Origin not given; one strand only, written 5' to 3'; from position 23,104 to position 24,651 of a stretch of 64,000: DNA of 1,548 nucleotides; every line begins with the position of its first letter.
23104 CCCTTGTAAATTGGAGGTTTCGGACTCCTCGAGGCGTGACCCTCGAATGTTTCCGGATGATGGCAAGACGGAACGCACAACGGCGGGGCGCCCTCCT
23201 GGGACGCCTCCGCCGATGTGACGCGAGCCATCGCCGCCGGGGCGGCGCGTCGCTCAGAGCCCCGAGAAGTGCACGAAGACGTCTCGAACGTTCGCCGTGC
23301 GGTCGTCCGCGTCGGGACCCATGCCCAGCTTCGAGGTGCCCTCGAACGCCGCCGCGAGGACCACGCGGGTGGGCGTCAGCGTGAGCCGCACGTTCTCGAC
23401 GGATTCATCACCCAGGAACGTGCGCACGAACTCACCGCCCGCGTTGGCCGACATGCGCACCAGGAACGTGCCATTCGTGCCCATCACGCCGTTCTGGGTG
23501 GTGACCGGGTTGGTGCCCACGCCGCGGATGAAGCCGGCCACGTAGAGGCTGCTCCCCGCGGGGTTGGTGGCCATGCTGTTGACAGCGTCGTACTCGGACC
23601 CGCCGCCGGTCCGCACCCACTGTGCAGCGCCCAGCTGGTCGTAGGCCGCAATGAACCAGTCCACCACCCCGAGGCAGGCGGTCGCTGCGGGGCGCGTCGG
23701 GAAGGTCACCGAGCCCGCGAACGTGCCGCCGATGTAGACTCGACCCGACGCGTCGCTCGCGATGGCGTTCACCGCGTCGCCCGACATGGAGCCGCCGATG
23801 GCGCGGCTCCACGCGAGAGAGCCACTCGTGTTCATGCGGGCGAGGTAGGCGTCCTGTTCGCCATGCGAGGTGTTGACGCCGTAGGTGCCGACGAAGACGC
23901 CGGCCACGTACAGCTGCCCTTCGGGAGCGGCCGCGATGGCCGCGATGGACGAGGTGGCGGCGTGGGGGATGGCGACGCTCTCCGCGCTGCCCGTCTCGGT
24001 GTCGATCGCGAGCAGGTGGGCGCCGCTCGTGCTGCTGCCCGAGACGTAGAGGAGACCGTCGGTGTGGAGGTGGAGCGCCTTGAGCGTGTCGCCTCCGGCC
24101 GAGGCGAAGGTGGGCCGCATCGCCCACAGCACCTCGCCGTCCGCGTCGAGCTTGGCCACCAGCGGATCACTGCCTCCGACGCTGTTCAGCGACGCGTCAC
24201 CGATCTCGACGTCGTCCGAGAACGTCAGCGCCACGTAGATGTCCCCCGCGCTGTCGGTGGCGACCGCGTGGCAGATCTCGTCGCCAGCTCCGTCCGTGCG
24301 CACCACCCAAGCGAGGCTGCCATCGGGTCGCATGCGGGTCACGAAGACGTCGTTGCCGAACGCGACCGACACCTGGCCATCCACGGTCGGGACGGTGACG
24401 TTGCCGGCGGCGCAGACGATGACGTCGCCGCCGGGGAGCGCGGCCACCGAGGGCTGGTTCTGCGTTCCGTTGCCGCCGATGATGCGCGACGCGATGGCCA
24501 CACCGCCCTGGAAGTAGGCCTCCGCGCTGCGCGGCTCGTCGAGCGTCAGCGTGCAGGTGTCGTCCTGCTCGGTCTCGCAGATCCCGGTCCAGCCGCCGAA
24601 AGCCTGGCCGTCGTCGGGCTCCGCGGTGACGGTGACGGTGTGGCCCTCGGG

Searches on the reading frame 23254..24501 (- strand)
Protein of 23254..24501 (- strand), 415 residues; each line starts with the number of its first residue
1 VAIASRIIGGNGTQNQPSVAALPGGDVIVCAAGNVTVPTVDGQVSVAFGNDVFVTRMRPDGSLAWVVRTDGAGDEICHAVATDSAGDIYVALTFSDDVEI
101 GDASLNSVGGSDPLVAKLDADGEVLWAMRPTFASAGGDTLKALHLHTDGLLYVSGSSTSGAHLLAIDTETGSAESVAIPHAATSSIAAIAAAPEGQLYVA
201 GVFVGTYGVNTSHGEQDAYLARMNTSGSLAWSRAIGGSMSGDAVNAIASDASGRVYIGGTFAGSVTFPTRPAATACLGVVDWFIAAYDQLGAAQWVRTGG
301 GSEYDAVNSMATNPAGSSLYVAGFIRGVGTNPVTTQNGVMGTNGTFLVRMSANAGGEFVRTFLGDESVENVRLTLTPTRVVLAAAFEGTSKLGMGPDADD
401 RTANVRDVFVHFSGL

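Call 34: find_encoding_contigs(protein=window:23254-24501:-, flank=8000, max_places=10)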
Protein window:23254-24501:- (415 aa): 14 contigs read that carry it; 10 places shown.
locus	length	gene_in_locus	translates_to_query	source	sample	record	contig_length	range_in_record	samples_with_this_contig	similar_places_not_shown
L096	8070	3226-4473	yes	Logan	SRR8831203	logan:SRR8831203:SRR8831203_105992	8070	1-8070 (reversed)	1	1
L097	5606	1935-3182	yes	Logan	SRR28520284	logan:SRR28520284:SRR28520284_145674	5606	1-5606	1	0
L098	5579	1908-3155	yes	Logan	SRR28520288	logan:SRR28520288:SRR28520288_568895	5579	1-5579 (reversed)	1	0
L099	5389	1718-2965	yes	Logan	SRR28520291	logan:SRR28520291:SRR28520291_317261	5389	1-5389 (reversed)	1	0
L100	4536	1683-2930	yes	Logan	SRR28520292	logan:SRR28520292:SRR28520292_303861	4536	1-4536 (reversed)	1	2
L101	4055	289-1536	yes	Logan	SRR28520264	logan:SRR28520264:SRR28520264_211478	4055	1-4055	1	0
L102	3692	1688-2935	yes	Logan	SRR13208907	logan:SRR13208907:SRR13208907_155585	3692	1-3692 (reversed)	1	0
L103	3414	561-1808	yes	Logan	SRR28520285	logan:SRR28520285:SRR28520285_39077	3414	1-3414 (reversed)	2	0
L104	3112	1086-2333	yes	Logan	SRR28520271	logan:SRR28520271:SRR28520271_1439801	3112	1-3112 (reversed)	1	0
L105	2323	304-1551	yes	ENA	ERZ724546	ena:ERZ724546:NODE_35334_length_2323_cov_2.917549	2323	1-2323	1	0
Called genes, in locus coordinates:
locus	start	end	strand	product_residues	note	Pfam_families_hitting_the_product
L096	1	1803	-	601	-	?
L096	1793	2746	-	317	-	PF01300:Sua5_yciO_yrdC, PF03481:Sua5_C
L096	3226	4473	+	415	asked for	-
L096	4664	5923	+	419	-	PF07690:MFS_1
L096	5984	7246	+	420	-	PF08245:Mur_ligase_M, PF02875:Mur_ligase_C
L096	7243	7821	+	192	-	PF05685:Uma2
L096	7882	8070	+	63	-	?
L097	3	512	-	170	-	?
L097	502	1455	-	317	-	PF01300:Sua5_yciO_yrdC, PF03481:Sua5_C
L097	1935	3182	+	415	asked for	-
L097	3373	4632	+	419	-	PF07690:MFS_1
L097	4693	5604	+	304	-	?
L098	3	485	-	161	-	?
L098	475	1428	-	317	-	PF01300:Sua5_yciO_yrdC, PF03481:Sua5_C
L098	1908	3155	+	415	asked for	-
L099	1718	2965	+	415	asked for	-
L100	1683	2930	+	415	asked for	-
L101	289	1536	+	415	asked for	-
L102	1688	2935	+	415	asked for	-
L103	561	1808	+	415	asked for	-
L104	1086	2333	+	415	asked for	-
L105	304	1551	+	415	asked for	-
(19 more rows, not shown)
